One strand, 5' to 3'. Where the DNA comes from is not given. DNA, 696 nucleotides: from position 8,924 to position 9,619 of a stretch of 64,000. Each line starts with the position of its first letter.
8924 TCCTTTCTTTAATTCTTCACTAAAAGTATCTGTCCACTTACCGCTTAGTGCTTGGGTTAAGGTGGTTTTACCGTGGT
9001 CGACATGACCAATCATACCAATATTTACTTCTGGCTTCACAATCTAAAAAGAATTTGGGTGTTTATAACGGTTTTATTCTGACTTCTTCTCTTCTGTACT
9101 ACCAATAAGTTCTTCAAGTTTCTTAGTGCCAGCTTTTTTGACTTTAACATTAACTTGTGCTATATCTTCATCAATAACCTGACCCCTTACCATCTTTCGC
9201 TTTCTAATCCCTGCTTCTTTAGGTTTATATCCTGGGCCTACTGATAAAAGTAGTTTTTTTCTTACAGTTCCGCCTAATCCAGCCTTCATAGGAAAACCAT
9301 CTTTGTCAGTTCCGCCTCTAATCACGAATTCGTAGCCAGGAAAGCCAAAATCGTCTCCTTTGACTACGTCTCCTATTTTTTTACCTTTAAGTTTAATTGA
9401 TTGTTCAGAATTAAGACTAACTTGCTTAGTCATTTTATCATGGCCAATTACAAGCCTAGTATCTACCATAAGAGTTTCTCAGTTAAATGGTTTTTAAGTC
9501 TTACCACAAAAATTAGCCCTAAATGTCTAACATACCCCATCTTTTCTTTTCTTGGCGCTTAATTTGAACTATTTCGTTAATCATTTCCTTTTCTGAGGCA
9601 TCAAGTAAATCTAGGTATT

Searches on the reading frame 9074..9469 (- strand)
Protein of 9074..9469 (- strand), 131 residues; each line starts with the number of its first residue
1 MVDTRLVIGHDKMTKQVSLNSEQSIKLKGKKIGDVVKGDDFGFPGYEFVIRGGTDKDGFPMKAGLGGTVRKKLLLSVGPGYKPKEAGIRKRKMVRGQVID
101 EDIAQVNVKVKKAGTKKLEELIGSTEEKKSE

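Call 60: search_protein_families(library=pfam, proteins=[window:9074-9469:-], max_evalue=0.001)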
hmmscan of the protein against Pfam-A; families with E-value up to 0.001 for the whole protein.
window:9074-9469:- (131 aa): 1 family
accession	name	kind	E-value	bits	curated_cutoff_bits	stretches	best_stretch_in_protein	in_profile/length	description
PF01092.24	Ribosomal_S6e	-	8e-35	119.9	26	1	7-122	4-124/125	Ribosomal protein S6e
